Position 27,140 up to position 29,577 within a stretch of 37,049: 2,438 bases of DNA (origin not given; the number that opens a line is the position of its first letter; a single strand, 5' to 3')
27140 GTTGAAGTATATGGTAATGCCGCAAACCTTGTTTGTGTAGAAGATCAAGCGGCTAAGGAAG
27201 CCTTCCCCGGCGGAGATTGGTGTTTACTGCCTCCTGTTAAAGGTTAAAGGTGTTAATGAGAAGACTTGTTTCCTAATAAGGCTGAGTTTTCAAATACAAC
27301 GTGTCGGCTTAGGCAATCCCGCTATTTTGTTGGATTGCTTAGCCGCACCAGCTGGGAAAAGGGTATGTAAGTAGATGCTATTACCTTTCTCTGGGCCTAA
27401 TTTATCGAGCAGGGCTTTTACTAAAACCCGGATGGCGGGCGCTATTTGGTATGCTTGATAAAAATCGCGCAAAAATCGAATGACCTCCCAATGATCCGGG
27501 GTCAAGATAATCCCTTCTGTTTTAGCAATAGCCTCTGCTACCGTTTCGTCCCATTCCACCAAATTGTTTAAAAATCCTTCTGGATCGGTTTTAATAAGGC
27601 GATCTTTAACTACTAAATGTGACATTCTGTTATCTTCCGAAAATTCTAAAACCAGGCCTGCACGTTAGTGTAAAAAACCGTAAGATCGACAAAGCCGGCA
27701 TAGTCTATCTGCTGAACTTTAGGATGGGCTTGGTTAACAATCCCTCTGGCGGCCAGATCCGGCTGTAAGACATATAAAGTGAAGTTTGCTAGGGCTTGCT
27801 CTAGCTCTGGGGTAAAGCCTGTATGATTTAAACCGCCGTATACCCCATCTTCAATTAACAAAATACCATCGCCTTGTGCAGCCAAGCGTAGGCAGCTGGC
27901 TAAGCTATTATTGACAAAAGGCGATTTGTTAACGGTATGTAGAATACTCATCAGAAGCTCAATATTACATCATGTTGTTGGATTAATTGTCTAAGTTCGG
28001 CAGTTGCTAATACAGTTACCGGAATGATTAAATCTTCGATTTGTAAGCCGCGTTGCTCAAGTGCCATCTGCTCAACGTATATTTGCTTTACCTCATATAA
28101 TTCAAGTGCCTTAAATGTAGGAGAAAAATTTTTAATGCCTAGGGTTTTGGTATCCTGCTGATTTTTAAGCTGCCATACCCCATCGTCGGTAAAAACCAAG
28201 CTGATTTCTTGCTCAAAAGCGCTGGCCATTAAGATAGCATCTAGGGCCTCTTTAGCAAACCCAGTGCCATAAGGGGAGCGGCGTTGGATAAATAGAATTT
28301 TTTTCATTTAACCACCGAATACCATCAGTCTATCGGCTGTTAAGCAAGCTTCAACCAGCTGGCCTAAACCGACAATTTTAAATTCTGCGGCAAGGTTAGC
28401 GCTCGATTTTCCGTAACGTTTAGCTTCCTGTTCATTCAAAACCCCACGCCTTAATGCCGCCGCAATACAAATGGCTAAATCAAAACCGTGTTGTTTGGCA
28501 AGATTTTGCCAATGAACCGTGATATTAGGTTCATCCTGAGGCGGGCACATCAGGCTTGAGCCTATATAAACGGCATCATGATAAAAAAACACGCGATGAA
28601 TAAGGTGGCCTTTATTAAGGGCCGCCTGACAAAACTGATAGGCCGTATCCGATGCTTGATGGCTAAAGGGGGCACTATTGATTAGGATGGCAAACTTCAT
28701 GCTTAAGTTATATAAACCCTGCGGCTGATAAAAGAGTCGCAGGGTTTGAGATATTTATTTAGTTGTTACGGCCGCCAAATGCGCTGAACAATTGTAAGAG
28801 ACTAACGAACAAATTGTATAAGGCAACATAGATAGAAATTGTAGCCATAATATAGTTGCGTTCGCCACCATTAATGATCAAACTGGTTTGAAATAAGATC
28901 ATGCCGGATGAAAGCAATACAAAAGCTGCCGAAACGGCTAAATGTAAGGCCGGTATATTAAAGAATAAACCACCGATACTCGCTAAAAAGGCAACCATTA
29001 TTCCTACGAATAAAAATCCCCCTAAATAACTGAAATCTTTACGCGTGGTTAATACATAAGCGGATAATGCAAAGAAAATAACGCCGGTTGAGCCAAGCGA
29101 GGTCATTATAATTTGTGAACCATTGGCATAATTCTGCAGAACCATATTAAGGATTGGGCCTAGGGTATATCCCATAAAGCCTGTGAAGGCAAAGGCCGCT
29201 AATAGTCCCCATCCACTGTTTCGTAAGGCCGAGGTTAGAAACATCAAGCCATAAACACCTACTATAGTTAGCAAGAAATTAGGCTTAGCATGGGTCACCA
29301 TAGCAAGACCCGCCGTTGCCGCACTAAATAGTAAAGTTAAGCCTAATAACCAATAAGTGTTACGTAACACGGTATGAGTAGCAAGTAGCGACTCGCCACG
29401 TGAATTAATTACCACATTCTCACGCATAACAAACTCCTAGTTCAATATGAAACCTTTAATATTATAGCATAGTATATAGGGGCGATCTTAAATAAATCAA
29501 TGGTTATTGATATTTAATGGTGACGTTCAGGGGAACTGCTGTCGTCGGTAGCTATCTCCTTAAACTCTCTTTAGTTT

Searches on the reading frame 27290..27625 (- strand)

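Call 65: search_protein_families(library=pfam, proteins=[window:27290-27625:-], max_evalue=0.001)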
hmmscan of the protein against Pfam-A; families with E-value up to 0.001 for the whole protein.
window:27290-27625:- (111 aa): 1 family
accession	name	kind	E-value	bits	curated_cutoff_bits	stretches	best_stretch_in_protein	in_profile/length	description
PF04358.19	DsrC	-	1.5e-40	138.4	24.9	1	6-111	2-107/107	DsrC like protein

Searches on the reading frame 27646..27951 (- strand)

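Call 65: search_protein_families(library=pfam, proteins=[window:27646-27951:-], max_evalue=0.001)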
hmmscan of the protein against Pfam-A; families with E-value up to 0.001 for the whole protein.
window:27646-27951:- (101 aa): 1 family
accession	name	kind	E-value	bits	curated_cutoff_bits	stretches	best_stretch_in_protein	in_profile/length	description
PF04077.17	DsrH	-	7e-29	100.3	24.4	1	9-94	1-85/88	DsrH like protein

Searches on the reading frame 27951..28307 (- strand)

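Call 65: search_protein_families(library=pfam, proteins=[window:27951-28307:-], max_evalue=0.001)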
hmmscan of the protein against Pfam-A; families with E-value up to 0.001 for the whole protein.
window:27951-28307:- (118 aa): 1 family
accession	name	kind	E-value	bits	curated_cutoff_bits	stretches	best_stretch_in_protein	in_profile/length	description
PF02635.20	DsrE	-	9.7e-27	93.9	22.7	1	2-118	1-116/116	DsrE/DsrF-like family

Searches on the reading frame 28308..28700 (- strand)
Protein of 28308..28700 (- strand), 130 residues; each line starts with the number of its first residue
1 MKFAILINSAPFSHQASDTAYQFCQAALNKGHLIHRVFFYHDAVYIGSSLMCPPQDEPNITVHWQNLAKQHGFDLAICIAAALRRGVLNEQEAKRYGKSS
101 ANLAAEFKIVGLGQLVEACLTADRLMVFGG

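Call 65: search_protein_families(library=pfam, proteins=[window:28308-28700:-], max_evalue=0.001)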
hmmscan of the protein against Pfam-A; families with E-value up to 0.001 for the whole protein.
window:28308-28700:- (130 aa): 1 family
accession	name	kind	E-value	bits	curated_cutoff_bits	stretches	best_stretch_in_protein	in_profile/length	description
PF02635.20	DsrE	-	4.1e-25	88.6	22.7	1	1-128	1-116/116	DsrE/DsrF-like family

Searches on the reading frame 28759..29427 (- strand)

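Call 65: search_protein_families(library=pfam, proteins=[window:28759-29427:-], max_evalue=0.001)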
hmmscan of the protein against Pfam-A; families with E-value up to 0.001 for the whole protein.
window:28759-29427:- (222 aa): 1 family
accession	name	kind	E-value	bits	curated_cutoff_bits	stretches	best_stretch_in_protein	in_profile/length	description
PF01027.25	Bax1-I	-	1.3e-46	159.5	34.1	1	19-214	2-207/207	Inhibitor of apoptosis-promoting Bax1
